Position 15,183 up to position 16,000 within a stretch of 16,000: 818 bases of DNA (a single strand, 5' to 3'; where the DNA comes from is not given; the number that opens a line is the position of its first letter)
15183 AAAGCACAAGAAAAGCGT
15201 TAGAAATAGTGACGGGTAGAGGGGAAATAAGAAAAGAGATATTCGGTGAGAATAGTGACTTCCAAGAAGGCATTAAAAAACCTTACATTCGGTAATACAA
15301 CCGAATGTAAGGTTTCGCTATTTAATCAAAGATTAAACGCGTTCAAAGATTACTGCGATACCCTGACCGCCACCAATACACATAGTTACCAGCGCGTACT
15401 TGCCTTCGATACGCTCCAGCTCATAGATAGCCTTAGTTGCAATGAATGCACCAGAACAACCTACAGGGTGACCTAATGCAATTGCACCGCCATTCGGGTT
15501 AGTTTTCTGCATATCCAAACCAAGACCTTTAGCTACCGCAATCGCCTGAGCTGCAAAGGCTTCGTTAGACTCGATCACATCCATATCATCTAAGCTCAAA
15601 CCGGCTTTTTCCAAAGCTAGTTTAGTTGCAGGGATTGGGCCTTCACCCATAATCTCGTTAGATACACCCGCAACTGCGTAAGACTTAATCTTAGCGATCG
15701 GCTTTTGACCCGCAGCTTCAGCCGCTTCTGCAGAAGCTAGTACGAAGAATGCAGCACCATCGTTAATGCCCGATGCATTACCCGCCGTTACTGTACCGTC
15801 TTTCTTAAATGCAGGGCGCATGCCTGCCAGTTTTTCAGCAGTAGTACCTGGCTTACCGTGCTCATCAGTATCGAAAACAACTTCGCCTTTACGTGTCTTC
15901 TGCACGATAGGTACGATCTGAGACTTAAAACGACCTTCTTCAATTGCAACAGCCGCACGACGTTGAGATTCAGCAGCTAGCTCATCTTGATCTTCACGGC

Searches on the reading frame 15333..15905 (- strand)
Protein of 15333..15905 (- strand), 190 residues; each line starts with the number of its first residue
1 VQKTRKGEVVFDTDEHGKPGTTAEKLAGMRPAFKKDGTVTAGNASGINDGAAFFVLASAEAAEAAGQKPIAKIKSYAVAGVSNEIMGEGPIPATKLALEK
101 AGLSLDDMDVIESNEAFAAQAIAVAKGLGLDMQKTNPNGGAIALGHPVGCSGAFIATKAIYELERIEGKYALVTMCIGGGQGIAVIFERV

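Call 12: search_protein_families(library=ncbifam, proteins=[window:15333-15905:-], max_evalue=0.001)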
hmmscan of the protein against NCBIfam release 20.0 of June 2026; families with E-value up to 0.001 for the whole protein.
window:15333-15905:- (190 aa): 41 families (the best 25 are shown)
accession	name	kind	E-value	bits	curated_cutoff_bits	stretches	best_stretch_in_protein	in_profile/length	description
NF006552.0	PRK09051.1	subfamily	1.8e-97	327.1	565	1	3-190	207-395/395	beta-ketothiolase BktB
NF042999.1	bketothiol_BktB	equivalog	5.7e-86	289.2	725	1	2-190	205-394/394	beta-ketothiolase BktB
TIGR01930.1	AcCoA-C-Actrans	subfamily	2e-72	244.2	240.55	1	6-188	201-385/385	acetyl-CoA C-acyltransferase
TIGR02430.1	pcaF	equivalog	5.4e-70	236.4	597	1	3-190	210-400/400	3-oxoadipyl-CoA thiolase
NF006551.0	PRK09050.1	subfamily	6.4e-70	236.2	605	1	4-190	212-401/401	3-oxoadipyl-CoA thiolase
NF004853.0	PRK06205.1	subfamily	1.5e-67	228.4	551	1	3-190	209-403/404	acetyl-CoA C-acetyltransferase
NF004206.0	PRK05656.1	subfamily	2.3e-66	224.5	688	1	5-189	207-392/392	acetyl-CoA C-acetyltransferase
NF005805.0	PRK07661.1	equivalog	2.7e-64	217.5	633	1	3-189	204-390/391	acetyl-CoA C-acetyltransferase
NF006510.0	PRK08947.1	equivalog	1.7e-63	214.9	519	1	10-190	203-387/387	acetyl-CoA C-acyltransferase FadA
NF006001.0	PRK08131.1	equivalog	3.4e-63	213.9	622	1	4-190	213-400/401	3-oxoadipyl-CoA thiolase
NF005890.0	PRK07851.1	equivalog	4.9e-63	213.5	580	1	7-190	222-405/406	acetyl-CoA C-acetyltransferase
TIGR02445.1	fadA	equivalog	1e-61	209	591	1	10-190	201-385/385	acetyl-CoA C-acyltransferase FadA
NF006553.0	PRK09052.1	equivalog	1.4e-61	208.7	567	1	7-190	216-399/399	acetyl-CoA C-acyltransferase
NF005152.0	PRK06633.1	equivalog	4.6e-58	196.7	675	1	5-189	207-391/392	acetyl-CoA C-acetyltransferase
NF005033.0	PRK06445.1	equivalog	2.9e-56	191.3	511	1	8-190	213-395/395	acetyl-CoA C-acetyltransferase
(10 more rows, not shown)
